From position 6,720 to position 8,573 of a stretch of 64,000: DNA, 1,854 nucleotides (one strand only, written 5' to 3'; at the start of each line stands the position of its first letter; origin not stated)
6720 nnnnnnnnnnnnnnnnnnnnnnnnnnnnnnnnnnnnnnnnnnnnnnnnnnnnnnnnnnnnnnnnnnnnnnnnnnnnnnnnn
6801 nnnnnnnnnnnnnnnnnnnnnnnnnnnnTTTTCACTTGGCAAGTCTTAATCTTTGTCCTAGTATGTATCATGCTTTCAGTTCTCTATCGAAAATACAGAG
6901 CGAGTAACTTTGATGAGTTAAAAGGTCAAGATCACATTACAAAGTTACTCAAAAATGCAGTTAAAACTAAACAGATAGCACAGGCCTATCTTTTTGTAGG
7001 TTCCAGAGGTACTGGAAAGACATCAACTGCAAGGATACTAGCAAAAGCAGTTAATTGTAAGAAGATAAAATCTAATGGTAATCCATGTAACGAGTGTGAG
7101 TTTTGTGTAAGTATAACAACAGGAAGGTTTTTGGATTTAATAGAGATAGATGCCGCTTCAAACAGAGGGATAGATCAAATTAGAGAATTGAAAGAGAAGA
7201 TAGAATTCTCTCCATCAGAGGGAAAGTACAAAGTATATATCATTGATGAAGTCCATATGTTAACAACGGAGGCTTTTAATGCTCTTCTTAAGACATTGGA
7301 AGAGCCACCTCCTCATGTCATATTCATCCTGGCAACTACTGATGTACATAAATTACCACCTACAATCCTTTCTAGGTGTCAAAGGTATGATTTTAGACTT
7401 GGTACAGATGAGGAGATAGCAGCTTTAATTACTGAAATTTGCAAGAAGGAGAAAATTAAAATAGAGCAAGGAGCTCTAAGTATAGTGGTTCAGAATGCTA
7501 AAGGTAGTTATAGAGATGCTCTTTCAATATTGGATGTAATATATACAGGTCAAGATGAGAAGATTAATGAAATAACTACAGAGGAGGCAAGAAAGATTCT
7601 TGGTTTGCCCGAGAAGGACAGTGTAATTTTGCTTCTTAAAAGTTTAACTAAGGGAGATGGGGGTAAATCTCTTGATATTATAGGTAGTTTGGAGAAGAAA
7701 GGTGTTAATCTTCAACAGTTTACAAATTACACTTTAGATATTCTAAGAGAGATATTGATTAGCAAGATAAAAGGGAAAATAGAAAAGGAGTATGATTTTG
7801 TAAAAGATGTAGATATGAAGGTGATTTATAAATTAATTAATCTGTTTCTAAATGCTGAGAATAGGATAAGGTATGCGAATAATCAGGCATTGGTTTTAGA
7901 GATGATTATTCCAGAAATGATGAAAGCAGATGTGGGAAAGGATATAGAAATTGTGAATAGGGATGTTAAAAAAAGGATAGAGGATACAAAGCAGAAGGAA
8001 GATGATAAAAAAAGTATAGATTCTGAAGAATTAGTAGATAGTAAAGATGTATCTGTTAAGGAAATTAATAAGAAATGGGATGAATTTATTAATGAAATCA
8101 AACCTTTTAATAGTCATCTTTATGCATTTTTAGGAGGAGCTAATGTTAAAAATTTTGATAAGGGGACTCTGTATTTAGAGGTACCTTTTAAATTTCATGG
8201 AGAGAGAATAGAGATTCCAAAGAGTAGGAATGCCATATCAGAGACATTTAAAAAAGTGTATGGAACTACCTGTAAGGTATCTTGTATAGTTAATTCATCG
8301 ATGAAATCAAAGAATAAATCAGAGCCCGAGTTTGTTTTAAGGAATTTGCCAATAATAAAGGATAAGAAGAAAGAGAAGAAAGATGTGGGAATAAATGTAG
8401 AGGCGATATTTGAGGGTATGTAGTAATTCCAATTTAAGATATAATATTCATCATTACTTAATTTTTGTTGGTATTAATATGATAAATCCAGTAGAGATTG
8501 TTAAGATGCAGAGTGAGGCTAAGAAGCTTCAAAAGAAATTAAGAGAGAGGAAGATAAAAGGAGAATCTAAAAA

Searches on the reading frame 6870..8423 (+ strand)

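Call 63: search_protein_families(library=pfam, proteins=[window:6870-8423:+], max_evalue=0.001)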
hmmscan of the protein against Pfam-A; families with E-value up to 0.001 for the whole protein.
window:6870-8423:+ (517 aa): 15 families
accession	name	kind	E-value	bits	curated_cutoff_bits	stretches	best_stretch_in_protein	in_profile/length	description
PF13177.12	DNA_pol3_delta2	-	2.1e-48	164.8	27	1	20-176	2-158/161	DNA polymerase III, delta subunit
PF00004.35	AAA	-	2.9e-14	54.1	21.2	1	41-172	2-125/131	ATPase family associated with various cellular activities (AAA)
PF12169.13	DNA_pol3_gamma3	-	2.4e-10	40.8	24.4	1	235-352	1-129/143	DNA polymerase III subunits gamma and tau domain III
PF22608.2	DNAX_ATPase_lid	-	7.6e-10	38.9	27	1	183-222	2-41/49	DNA polymerase III clamp loader subunit, ATPase lid domain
PF07728.20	AAA_5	-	1.8e-05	25.2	22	1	41-145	3-92/139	AAA domain (dynein-related subfamily)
PF12775.13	AAA_7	-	2.4e-05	24.4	25.8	1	37-138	33-119/181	P-loop containing dynein motor region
PF13401.12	AAA_22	-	3.3e-05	24.6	27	1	38-153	6-121/130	AAA domain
PF13245.12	AAA_19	-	4.2e-05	24.2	25.1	1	29-153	3-123/134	AAA domain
PF16193.11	AAA_assoc_2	-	4.9e-05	23.9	34.3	0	193-244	2-55/81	AAA C-terminal domain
PF13604.12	AAA_30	-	0.00016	21.9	27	0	38-152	19-121/191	AAA domain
PF06068.19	TIP49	-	0.00016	21.4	23.8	0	122-156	277-310/347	TIP49 P-loop domain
PF05496.18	RuvB_N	-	0.00026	21.3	27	0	10-72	2-67/159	Holliday junction DNA helicase RuvB P-loop domain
PF20964.2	DnaX_C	-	0.0003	21.2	26.2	1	392-486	5-100/113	DNA polymerase III subunit tau, C-terminal domain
PF25361.1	AAA_lid_RFC1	-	0.00045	20.1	34.9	0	181-227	2-48/59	RFC1-like, AAA+ ATPase lid domain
PF04851.21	ResIII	-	0.00087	19.7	22.5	0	108-144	114-151/164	Type III restriction enzyme, res subunit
